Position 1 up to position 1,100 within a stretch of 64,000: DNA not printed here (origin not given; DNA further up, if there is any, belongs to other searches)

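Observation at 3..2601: Helicase (DUF1998 Zn-finger) plus DnaQ-like exonuclease plus small wHTH protein: a MrfAB-like repair module or candidate defence locus at the window edge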

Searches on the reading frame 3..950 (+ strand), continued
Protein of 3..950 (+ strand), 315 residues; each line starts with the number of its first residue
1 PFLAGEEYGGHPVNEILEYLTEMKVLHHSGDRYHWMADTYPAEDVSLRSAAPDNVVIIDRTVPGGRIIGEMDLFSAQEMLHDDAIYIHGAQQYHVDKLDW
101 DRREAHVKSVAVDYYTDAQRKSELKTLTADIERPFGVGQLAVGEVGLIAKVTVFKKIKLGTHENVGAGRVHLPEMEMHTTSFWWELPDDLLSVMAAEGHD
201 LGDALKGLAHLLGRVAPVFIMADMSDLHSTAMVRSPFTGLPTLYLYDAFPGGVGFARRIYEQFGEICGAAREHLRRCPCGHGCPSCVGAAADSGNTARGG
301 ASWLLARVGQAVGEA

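Call 35: search_protein_families(library=pfam, proteins=[L075:12204-13217:+, L079:8408-9070:+, L001:10951-12177:+, L079:7174-8418:+, L080:11004-12257:+], max_evalue=0.01)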
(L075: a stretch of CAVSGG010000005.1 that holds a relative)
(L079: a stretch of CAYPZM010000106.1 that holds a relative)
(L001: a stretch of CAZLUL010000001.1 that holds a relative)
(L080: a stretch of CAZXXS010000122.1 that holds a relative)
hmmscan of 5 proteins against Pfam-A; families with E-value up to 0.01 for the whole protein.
L075:12204-13217:+ (337 aa): 2 families
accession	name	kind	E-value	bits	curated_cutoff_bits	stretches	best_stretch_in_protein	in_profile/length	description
PF01545.26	Cation_efflux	-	1.4e-43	149.5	26.6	1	19-211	3-198/198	Cation efflux family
PF16916.11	ZT_dimer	-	4.2e-13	49.5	26.7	1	215-294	2-78/78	Dimerisation domain of Zinc Transporter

L079:8408-9070:+ (220 aa): 1 family
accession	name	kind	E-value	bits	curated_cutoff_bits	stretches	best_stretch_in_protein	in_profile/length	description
PF00849.27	PseudoU_synth_2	-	1.2e-31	110.5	26.8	1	13-163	1-152/152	RNA pseudouridylate synthase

L001:10951-12177:+ (408 aa): 2 families
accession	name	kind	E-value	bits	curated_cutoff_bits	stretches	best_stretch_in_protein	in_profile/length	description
PF13482.12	RNase_H_2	-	6.9e-29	101.4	22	1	91-260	1-163/165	RNase_H superfamily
PF10108.15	DNA_pol_B_exo2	-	0.00042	20.5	24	1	144-174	48-78/213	Predicted 3'-5' exonuclease related to the exonuclease domain of PolB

L079:7174-8418:+ (414 aa): 2 families
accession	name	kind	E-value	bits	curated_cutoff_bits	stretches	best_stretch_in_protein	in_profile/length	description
PF13482.12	RNase_H_2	-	9.6e-41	139.9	22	1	96-261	1-160/165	RNase_H superfamily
PF10108.15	DNA_pol_B_exo2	-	0.0021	18.2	24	1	139-182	37-81/213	Predicted 3'-5' exonuclease related to the exonuclease domain of PolB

L080:11004-12257:+ (417 aa): 6 families
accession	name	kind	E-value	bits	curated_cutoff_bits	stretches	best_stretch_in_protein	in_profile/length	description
PF13482.12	RNase_H_2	-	9.3e-38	130.2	22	1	91-258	1-162/165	RNase_H superfamily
PF13428.12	TPR_14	-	0.00033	21.5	23.5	0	311-352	2-43/44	Tetratricopeptide repeat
PF13374.12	TPR_10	-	0.00063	20.1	27.5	0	313-338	5-30/42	Tetratricopeptide repeat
PF13176.12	TPR_7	-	0.0013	19.1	27.9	0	313-337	2-26/36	Tetratricopeptide repeat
PF10108.15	DNA_pol_B_exo2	-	0.0019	18.3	24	1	147-174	51-78/213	Predicted 3'-5' exonuclease related to the exonuclease domain of PolB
PF07719.23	TPR_2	-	0.0032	17.9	27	0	312-339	3-30/34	Tetratricopeptide repeat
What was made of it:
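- On MrfB / YprB exonuclease: Only sub-threshold TPR hits occur, in orthologue L080 (call 35).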

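Call 57: search_solved_structures(query=window:3-950:+, max_evalue=0.001, show_alignments=1)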
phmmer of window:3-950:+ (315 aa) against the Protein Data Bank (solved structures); distinct sequences matched with E-value up to 0.001: 1.
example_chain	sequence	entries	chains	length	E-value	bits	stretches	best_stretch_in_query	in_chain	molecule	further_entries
6znp_A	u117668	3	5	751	2.5e-87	296.4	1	1-292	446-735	Uncharacterized ATP-dependent helicase YprA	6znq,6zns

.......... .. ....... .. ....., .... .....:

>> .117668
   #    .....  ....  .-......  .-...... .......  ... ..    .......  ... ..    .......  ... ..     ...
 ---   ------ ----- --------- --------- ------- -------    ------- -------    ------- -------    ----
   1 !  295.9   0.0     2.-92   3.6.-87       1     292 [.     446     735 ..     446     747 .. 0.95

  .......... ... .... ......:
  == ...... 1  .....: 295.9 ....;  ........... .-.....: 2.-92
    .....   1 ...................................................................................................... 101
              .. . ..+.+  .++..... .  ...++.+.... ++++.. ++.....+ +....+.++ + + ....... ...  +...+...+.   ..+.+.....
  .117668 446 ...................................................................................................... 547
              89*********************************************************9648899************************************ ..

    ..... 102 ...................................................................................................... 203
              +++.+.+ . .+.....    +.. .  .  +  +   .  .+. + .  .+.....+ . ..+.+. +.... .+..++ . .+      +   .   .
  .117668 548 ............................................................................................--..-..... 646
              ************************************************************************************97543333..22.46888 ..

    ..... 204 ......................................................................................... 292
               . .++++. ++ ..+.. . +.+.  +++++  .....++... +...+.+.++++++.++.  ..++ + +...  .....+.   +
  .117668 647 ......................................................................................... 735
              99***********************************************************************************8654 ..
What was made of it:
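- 831..860 (+): Four-cysteine zinc site of the MZB/DUF1998 domain (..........). Aligned column for column with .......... of B. subtilis MrfA (call 57).
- On MrfA / YprA helicase, repair branch: Alignment to MrfA 446-735 with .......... over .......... (call 57).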

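Call 58: search_protein_families(library=padloc, proteins=[L001:8558-10948:+, L001:10951-12177:+, L001:12216-12644:+], max_evalue=0.001)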
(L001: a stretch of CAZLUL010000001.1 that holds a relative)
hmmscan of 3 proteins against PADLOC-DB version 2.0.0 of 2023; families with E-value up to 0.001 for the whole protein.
L001:8558-10948:+ (796 aa): 58 families (the best 25 are shown)
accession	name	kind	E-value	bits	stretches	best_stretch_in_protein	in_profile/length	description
PDLC02503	BrxHI|BrxHII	-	6.7e-48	161.5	1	74-433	6-349/698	BrxHI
PDLC03960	SngC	-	1.8e-42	144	1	74-437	7-373/720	-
PDLC00037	DruE3|DruE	-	2.7e-35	119.5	3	91-270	101-307/2055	SNF2 family N-terminal domain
PDLC00036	DruE3|DruE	-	4.6e-35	118.1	3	93-266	94-289/2023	SNF2 family N-terminal domain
PDLC00013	DruE1|DruE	-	5.9e-34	115.2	4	721-768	1605-1652/1776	SNF2 family N-terminal domain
PDLC02501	BrxHI|BrxHII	-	1.1e-29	101.1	1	69-431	4-347/925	BrxHI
PDLC00035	DruE3|DruE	-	9.5e-26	87.8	2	91-269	102-306/1460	SNF2 family N-terminal domain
PDLC00051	DruE4|DruE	-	2.3e-18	63.2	3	88-134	89-136/1829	SNF2 family N-terminal domain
PDLC02896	DpdJ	-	1.5e-17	60.6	2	185-282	334-432/1487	DpdJ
PDLC03928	PsyrT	-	5.5e-17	59.3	1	86-445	14-352/689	-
PDLC02570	DrmA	-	2e-16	57.5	1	219-448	413-647/851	DrmA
PDLC00014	DruE2|DruE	-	7.6e-16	54.8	2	86-133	102-150/1928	SNF2 family N-terminal domain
PDLC00015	DruE2|DruE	-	1.7e-15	53.8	3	214-244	334-364/1887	SNF2 family N-terminal domain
PDLC00192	HamB1|HamB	-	5.6e-15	52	1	83-283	260-455/1104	DEAD-box helicase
PDLC02864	DpdF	-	6.7e-15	52.9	1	85-434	16-336/610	DpdF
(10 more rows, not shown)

L001:10951-12177:+ (408 aa): 0 families

L001:12216-12644:+ (142 aa): 0 families
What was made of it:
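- BrxHI, SngC, DruE and DrmA models hit the helicase core of the full-length orthologue (call 58).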
